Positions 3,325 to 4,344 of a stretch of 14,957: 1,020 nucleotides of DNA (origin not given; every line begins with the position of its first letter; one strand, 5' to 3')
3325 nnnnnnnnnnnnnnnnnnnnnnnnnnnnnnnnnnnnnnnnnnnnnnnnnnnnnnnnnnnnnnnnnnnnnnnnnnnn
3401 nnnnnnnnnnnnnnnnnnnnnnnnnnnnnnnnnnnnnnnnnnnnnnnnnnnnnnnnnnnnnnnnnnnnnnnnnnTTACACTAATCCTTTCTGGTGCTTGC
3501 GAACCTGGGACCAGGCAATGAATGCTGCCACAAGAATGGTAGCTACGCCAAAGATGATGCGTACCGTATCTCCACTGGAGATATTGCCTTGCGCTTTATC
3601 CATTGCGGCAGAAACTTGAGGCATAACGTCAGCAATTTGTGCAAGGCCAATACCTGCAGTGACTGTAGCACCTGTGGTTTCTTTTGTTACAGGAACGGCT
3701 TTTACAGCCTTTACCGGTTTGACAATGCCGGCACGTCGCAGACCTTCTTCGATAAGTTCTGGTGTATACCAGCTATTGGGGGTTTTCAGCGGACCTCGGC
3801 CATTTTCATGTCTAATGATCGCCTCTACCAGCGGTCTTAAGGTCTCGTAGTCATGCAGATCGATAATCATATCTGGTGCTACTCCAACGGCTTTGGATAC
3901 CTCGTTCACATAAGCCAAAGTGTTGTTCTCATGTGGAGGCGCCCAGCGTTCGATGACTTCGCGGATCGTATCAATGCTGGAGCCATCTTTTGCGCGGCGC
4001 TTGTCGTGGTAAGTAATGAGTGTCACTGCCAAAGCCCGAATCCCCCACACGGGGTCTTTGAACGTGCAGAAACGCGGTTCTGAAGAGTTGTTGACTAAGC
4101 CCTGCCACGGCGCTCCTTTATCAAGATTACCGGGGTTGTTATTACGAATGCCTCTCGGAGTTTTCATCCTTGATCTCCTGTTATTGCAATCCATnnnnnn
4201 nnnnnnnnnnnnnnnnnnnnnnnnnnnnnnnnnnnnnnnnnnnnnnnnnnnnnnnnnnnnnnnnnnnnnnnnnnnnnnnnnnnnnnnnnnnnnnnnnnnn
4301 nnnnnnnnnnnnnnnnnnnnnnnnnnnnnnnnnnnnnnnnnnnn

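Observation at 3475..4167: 230-aa tail-anchored protein with an unassigned RNNNPGN-containing domain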

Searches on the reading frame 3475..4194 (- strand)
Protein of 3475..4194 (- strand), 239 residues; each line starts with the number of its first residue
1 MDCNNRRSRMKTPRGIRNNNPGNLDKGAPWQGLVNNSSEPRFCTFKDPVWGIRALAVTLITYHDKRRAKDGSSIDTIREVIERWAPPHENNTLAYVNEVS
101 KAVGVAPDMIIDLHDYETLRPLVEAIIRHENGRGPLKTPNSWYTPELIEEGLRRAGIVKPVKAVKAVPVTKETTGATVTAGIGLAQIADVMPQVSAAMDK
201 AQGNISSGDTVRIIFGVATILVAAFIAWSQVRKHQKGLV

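Call 3: search_protein_families(library=pfam, proteins=[window:3475-4194:-], max_evalue=1)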
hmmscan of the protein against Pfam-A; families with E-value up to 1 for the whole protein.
window:3475-4194:- (239 aa): 1 family
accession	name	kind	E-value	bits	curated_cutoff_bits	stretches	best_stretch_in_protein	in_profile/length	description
PF18181.6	SLATT_1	-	0.036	14.5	26.3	1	213-236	53-76/122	SMODS and SLOG-associating 2TM effector domain 1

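Call 4: search_protein_families(library=phrogs, proteins=[window:3475-4194:-], max_evalue=0.01)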
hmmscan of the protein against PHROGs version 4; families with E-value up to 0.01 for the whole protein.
window:3475-4194:- (239 aa): 5 families
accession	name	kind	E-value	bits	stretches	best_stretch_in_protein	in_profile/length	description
phrog_873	-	head and packaging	3.2e-86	291.8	1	8-232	350-575/1277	endolysin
phrog_7182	-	other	1.4e-21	77.5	1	14-133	659-782/1228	tail injection transglycosylase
phrog_2276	-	tail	1.7e-20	74.3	1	10-135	487-601/673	tail length tape measure protein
phrog_992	-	head and packaging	1.5e-16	61.2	1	15-135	166-277/764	head protein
phrog_7694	-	unknown function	4.1e-15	56.6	1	9-134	500-619/675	-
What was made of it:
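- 3475..4167 (-): Endolysin CDS, 230 aa plus stop, of the Enc34/M4Lys type (PHA02564-type catalytic domain with a C-terminal membrane module). PHROG 873 endolysin 3e-86 (call 4).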

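Call 5: search_solved_structures(query=window:3475-4167:-, max_evalue=10, show_alignments=3)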
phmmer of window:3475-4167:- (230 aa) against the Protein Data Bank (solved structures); distinct sequences matched with E-value up to 10: 4.
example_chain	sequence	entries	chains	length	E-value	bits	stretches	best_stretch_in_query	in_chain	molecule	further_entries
7q47_A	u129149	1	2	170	5.9e-56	192.8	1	3-151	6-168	Endolysin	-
9vvp_L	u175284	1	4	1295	1e-20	77.5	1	4-146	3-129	Gp29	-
7zty_A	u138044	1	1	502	0.91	12.2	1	65-134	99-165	CNH domain-containing protein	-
8jix_A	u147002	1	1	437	1.3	11.7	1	38-79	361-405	Genome polyprotein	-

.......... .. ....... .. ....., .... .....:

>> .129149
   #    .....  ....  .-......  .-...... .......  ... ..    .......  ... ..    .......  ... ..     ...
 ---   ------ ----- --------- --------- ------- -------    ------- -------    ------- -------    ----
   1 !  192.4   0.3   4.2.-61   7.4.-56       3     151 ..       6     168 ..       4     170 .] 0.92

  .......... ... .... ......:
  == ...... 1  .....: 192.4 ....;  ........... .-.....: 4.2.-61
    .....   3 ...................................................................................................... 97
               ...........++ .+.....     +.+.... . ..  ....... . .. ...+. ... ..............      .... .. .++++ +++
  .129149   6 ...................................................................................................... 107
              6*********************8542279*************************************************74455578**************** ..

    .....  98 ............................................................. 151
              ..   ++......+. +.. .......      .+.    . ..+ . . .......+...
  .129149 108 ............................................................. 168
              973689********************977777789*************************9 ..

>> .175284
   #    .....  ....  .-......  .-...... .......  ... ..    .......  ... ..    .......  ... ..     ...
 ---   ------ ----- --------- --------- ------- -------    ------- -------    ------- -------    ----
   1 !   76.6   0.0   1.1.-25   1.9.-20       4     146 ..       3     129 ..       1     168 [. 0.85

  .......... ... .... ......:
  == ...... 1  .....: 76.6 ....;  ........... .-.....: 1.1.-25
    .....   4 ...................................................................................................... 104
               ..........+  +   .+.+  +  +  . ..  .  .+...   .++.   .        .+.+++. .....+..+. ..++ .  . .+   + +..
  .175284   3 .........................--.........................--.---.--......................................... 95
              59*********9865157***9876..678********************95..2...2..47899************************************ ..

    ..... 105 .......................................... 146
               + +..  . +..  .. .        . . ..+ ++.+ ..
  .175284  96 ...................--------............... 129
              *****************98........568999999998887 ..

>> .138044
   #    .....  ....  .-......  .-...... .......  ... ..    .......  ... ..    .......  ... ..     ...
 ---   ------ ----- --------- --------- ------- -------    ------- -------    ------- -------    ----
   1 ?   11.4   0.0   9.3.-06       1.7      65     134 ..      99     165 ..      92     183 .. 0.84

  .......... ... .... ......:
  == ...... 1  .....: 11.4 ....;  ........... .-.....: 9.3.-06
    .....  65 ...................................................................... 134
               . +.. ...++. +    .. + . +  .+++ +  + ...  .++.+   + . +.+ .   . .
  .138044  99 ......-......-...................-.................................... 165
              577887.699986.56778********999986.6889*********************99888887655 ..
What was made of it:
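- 3475..4167 (-): 7Q47 E=6e-56 (call 5).
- On Enc34/M4Lys-type endolysin (PHA02564-type catalytic domain + C-terminal TMD): phmmer E=6e-56 (call 5).
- Closest known: Hafnia phage Enc34 ORF39 endolysin. Different: Enc34 has a 7-residue insertion after the WAPP motif and a 6-residue insertion after HENG (call 5).
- phmmer to 7Q47 (Enc34 endolysin catalytic domain): E=6e-56 (call 5).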

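Call 16: find_homologous_proteins(query=window:3475-4167:-, max_evalue=0.001)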
Query window:3475-4167:- (230 aa): 1451 proteins with E <= 0.001 among 2050 candidates; the best 120 are listed.
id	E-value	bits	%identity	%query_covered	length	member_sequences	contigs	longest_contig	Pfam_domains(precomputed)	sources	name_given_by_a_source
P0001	9.3e-150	514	100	100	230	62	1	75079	-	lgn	-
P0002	6.9e-148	508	99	100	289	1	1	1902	-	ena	-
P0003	2.4e-147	506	98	100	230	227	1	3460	-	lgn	-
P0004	2.6e-135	467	88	100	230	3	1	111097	-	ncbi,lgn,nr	ncbi:hypothetical protein L7Q82_003843 [Cronobacter sakazakii]|nr:hypothetical protein [Cronobacter 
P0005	6.8e-135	466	87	100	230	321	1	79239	-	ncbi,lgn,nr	ncbi:hypothetical protein JXG18_004216 [Salmonella enterica subsp. enterica serovar Panama]|nr:hypot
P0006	4.3e-134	463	87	100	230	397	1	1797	-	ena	-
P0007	9.6e-134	462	89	100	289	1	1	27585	-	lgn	-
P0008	1.2e-131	455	87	100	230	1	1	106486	-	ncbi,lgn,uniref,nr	ncbi:hypothetical protein [Cronobacter sakazakii]|uniref:hypothetical protein n=1 Tax=Cronobacter sa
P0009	1.5e-131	455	86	100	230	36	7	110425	-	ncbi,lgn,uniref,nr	ncbi:hypothetical protein [Cronobacter sakazakii]|uniref:hypothetical protein n=1 Tax=Cronobacter sa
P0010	4.1e-131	453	86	100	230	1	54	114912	-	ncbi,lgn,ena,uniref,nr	ncbi:hypothetical protein G9X50_20080 [Cronobacter sakazakii]|uniref:hypothetical protein n=1 Tax=Cr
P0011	1.5e-130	452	86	100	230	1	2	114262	-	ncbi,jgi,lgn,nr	ncbi:hypothetical protein ACTV1P_003976 [Cronobacter malonaticus]|nr:hypothetical protein [Cronobact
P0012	1.5e-130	452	86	100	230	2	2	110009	-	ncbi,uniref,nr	ncbi:hypothetical protein [Cronobacter sakazakii]|uniref:hypothetical protein n=1 Tax=Cronobacter sa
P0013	1.8e-130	451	86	100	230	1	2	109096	-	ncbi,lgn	ncbi:hypothetical protein ACOZ2G_003863 [Cronobacter sakazakii]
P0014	2.1e-130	451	86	100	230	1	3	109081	-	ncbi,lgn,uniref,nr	ncbi:hypothetical protein SMY33_003902 [Cronobacter malonaticus]|uniref:hypothetical protein n=1 Tax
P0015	1.6e-129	448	86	100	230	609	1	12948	-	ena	-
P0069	2.3e-82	294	57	100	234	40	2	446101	-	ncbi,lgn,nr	ncbi:hypothetical protein ACFGXH_02940 [Pasteurella multocida]|nr:hypothetical protein [Pasteurella 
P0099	1.1e-78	282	58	98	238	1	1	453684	-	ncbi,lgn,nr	ncbi:hypothetical protein H0A64_07195 [Alcaligenaceae bacterium]|nr:hypothetical protein [Alcaligena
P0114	2.8e-77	277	57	99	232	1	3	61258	-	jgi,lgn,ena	jgi:hypothetical protein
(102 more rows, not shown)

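Call 29: predict_structure(alignment_id=A1)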
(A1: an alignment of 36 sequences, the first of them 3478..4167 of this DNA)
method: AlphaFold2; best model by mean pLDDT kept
length: 230 residues; sequences in the alignment: 36
mean_pLDDT: 74.4   pTM: 0.63
mean pLDDT of the five models: 74.4, 73.8, 73.4, 71.2, 71.0
residues with pLDDT >= 90: 83; 70-90: 61; 50-70: 39; < 50: 47
segments of 3 or more residues with pLDDT < 50: 154-185, 191-199, 228-230
pLDDT, mean of each block of 10 residues (from residue 1): 65 68 82 85 92 88 91 85 92 94 93 94 90 93 91 50 41 38 48 45 62 68 52
secondary structure, 60 per line:
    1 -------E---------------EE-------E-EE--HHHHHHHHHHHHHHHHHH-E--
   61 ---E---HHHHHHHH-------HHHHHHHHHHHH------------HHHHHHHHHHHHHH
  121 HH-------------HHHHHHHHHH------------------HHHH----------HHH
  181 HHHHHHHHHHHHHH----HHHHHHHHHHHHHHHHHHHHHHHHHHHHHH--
elements in order: H39-56 H68-75 H83-94 H107-122 H136-145 H164-167 H178-194 H199-228
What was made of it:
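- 3718..4167 (-): Enzymatically active domain, aa 1-150, all-helical lysozyme-alpha-lobe-like fold. AF2 pLDDT about 85-94 over aa 30-150 (call 29).
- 3601..3678 (-): Helix 1, aa 164-189. It is weakly hydrophobic and 54% Gly/Ala/Ser/Thr (SAR-like or amphipathic), and contains D179, Q177, P183 and Q184. AF2 confidence is low here (call 29).
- AF2 gives no confident model of the C-terminal module: pLDDT is below 50 for aa 154-199 (call 29).
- Tried and rejected: AF2 on the full-length protein did not resolve the topology or packing of the C-terminal helices (pLDDT 38-68, call 29).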

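Call 30: search_protein_representatives(protein=window:3475-4167:-)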
Query: 230 residues. Proteins with E-value up to 0.001 (for the whole library): 8579; up to 1e-10: 3783; up to 1e-30: 158. The best 150 are listed.
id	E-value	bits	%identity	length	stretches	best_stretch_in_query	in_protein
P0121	5.8e-74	264.8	59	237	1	3-228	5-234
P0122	1.4e-72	260.3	54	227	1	2-230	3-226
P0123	1.2e-69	250.7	55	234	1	2-230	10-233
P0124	5.1e-66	238.8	56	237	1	3-229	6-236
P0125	5.0e-65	235.6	90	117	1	1-117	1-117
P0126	8.6e-65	234.8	88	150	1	42-161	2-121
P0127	1.3e-55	204.8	47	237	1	2-229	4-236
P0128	2.3e-53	197.4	63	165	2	3-73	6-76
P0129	5.8e-53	196.1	50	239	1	5-228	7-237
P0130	1.7e-52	194.6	84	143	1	91-201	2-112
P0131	6.9e-51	189.3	52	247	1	1-192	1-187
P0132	3.4e-49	183.8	48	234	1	4-220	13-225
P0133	9.1e-48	179.1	49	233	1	4-223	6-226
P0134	2.1e-47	177.9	43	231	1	5-230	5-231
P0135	5.7e-47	176.5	52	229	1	2-225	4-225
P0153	2.7e-40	154.7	44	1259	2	3-148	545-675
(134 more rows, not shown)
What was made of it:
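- Checked: There are 1451 homologues at E<=1e-3 in the word-indexed search (call 16) and 8579 representative clusters at 50% identity in the exhaustive search (call 30).
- a 1259-aa representative carries it at residues 545-675 (call 30).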

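Call 33: fold_search(model_id=the predicted structure, library=pdb)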
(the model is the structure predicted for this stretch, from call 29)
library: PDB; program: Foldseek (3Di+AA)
matches with E <= 10: 113; with E <= 0.001: 2
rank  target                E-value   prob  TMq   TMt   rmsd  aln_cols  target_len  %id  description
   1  7q47_B                4.1e-16  1.00  0.58  0.82   3.2       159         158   60  Endolysin from bacteriophage Enc34, catalytic domain (released 2021-11-17)
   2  7q47_A                1.5e-14  1.00  0.57  0.78   3.4       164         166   60  Endolysin from bacteriophage Enc34, catalytic domain (released 2021-11-17)
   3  9vvp_O                1.2e-01  0.75  0.29  0.06  18.3       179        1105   21  Core proteins of the bacteriophage E1004 (released 2025-11-12)
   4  1z59                  2.4e-01  0.60  0.24  0.13  13.3       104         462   23  Topoisomerase VI-B, ADP-bound monomer form (released 2005-06-14)
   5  1mx0_D                2.5e-01  0.60  0.24  0.13  12.6       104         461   23  Structure of topoisomerase subunit (released 2003-01-07)
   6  1z5a_B                2.7e-01  0.35  0.24  0.13  13.5       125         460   20  Topoisomerase VI-B, ADP-bound dimer form (released 2005-06-14)
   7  2hkj                  3.2e-01  0.54  0.24  0.13  13.5       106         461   24  Topoisomerase VI-B bound to radicicol (released 2006-08-29)
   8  1mu5                  3.2e-01  0.41  0.23  0.13  14.0       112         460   22  Structure of topoisomerase subunit (released 2003-01-07)
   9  1mx0_C                4.2e-01  0.41  0.23  0.12  12.6       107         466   21  Structure of topoisomerase subunit (released 2003-01-07)
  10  9o0g_B                4.2e-01  0.38  0.22  0.09  13.8       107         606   19  CryoEM structure of M. mazei topoisomerase VI(A-E342Q)-minicircle DNA complex in cleavage state (released 2026-02-25)
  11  1mx0_A                5.3e-01  0.41  0.24  0.13  12.8       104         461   22  Structure of topoisomerase subunit (released 2003-01-07)
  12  9o0g_D                6.0e-01  0.30  0.22  0.09  13.5       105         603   22  CryoEM structure of M. mazei topoisomerase VI(A-E342Q)-minicircle DNA complex in cleavage state (released 2026-02-25)
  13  1mx0_E                6.7e-01  0.35  0.24  0.13  13.1       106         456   21  Structure of topoisomerase subunit (released 2003-01-07)
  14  1mx0_B                8.4e-01  0.30  0.24  0.13  12.8       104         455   23  Structure of topoisomerase subunit (released 2003-01-07)
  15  3lah_A                1.2e+00  0.12  0.16  0.18  13.1       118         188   20  Structural insights into the molecular mechanism of H-NOX activation (released 2010-03-16)
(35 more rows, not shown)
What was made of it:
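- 3718..4167 (-): Foldseek E=4e-16 (call 33).
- Foldseek to 7Q47: E=4e-16, TM-score 0.82 normalised to the target, 60% identity (call 33). Gp29, a core protein of phage E1004, in PDB 9VVP (calls 5, 33);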

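Call 34: search_dna_similar(query=window:3478-4167:-, collection=phages, mode=protein, max_rows=40, rows=spread)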
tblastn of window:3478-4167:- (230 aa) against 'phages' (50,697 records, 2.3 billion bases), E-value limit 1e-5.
Records with a match: 791; places in all: 797; records where one place covers at least 80% of the query: 182.
Best place of each record, by identity: 90-95% 2; 80-90% 10; <60% 779.
By first word of the organism name: Salmonella 168; Escherichia 163; Pseudomonas 145; Vibrio 52; Aeromonas 26; Proteus 22; Enterobacter 21; Klebsiella 19; Providencia 18; Kayfunavirus 17; and 38 more.
By host as written in the record: - 107; Escherichia coli 73; Pseudomonas aeruginosa 38; Pseudomonas aeruginosa PA14 32; Salmonella enterica subsp. enterica serovar Typhi 30; Salmonella enterica subsp. enterica serovar Typhimurium 26; Salmonella enterica 20; Proteus mirabilis 16; and 251 more.
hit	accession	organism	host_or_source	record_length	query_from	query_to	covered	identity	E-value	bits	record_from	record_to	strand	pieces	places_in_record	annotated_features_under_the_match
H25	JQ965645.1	Salmonella phage SSU5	Salmonella enterica subsp. enterica ...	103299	1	230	100%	90.0%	8e-131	411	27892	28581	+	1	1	putative endolysin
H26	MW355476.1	Salmonella phage vB_SenS_BPS4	Salmonella enterica subsp. enterica ...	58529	2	228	99%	54.7%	1e-73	247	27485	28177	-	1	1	hypothetical protein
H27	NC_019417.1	Salmonella phage SPN19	Salmonella sp.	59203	2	228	99%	54.2%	2e-73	247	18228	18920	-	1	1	endolysin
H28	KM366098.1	Salmonella phage BP12C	Salmonella enterica Hadar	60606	2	228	99%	54.2%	1e-72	245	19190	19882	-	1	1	hypothetical protein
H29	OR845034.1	Salmonella phage S.Ent 1-35-3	Salmonella enterica subsp. enterica ...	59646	2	228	99%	53.8%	1e-72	245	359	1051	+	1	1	record has no annotation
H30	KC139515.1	Salmonella phage FSL SP-124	Salmonella enterica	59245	2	228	99%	53.8%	6e-72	243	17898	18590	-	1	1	lysis protein A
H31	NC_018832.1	Providencia phage Redjac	Providencia stuartii isolate MRSN 2154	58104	4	228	98%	52.1%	4e-67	229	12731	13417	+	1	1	endolysin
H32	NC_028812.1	Proteus phage pPM_01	Proteus mirabilis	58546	4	228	98%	49.4%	2e-58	204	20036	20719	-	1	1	endolysin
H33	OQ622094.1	Aeromonas phage 13AC503A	Aeromonas caviae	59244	4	229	98%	48.5%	4e-62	214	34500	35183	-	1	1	hypothetical protein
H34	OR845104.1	Salmonella phage S.Hadar 4-5-1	Salmonella enterica subsp. enterica ...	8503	66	228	71%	51.8%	1e-42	158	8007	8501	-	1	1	record has no annotation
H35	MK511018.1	Pseudomonas phage vB_Pae_CF28a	Pseudomonas aeruginosa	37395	4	179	77%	37.2%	8e-21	96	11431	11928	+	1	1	capsid and scaffold protein | hypothetical protein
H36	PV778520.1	Escherichia phage RCIP0359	Escherichia coli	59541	4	143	61%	45.8%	8e-31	125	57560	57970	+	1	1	protein P5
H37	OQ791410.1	Escherichia phage phiG7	Escherichia coli GAM+7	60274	4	143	61%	45.8%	2e-30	123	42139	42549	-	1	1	endolysin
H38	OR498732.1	Salmonella phage STP-SP5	Salmonella enterica subsp. enterica ...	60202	4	126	53%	50.4%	9e-32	127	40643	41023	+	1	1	hypothetical protein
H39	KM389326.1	Pseudomonas phage F_KK2074sp/Pa1651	-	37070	4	144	61%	43.4%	3e-22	100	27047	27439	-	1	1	record has no annotation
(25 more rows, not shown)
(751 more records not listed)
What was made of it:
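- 3475..4167 (-): 90% identical to the SSU5 'putative endolysin' (call 34).
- Closest known: M4Lys of Salmonella phage BSPM4 and the chi-like phage endolysins. Same: The architecture is the same over the full length: 54% identity and 99% coverage to SPN19 (call 34).
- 54% identical over 99% of the length to the SPN19 endolysin (call 34). internal virion protein D/gp16 of K1F-like podophages, tape-measure and 'tail injection transglycosylase' PHROGs, and 'capsid and scaffold' proteins of Pseudomonas phages (calls 4, 34);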

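Call 35: get_annotated_region(hit=H27, flank=1500)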
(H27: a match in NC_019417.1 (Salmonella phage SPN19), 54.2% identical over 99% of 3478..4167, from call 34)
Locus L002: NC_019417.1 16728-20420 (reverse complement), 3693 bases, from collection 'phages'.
description: Salmonella phage SPN19, complete genome.
organism: Salmonella phage SPN19 (NCBI taxid 2923009)
taxonomy: Viruses; Duplodnaviria; Heunggongvirae; Uroviricota; Caudoviricetes; Casjensviridae; Chivirus; Chivirus SPN19
host: Salmonella sp.; source: -; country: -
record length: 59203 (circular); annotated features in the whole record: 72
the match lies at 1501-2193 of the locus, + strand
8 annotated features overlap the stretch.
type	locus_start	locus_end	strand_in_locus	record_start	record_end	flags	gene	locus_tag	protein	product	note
CDS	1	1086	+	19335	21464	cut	-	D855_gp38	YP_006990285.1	hypothetical protein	-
CDS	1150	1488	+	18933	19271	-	-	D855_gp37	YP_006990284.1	Rz-like spanin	-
CDS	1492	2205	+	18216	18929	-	-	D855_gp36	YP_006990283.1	endolysin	-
CDS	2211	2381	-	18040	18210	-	-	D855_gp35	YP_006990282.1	tail protein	-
CDS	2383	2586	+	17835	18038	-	-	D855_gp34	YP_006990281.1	Rz-like spanin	-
CDS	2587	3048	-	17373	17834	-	-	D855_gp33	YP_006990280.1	nucleoside 2-deoxyribosyltransferase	-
CDS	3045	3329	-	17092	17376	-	-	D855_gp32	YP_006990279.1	hypothetical protein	-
CDS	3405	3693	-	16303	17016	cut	-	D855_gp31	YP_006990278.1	hypothetical protein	-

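Call 36: get_annotated_region(hit=H33, flank=1500)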
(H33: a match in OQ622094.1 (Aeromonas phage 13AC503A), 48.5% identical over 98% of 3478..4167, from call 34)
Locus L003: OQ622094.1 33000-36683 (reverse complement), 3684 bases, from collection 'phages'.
description: Aeromonas phage 13AC503A, partial genome.
organism: Aeromonas phage 13AC503A (NCBI taxid 3038232)
taxonomy: Viruses; Duplodnaviria; Heunggongvirae; Uroviricota; Caudoviricetes; Casjensviridae
host: Aeromonas caviae; source: water; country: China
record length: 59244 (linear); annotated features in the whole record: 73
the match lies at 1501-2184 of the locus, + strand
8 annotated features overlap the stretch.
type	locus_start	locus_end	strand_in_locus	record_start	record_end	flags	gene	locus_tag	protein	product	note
CDS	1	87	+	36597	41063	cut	-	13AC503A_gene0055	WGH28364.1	putative tail protein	-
CDS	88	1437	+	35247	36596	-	-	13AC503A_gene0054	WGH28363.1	hypothetical protein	-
CDS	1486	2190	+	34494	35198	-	-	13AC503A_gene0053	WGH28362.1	hypothetical protein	-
CDS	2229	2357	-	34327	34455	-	-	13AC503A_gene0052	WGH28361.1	hypothetical protein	-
CDS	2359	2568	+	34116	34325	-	-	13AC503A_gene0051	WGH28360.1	putative Rz1 protein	-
CDS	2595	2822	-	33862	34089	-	-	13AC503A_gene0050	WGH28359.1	hypothetical protein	-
CDS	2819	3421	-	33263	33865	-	-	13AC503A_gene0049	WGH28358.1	hypothetical protein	-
CDS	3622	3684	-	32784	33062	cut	-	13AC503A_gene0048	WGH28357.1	hypothetical protein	-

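Call 59: search_protein_families(library=ncbifam, proteins=[window:3478-4167:-], max_evalue=0.1)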
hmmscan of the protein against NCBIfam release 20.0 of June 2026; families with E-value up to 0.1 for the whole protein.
window:3478-4167:- (230 aa): 1 family
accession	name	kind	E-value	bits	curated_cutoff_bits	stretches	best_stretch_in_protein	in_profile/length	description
NF033634.1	SLATT_1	domain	0.088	12.8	41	0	191-227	46-79/132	SLATT domain-containing protein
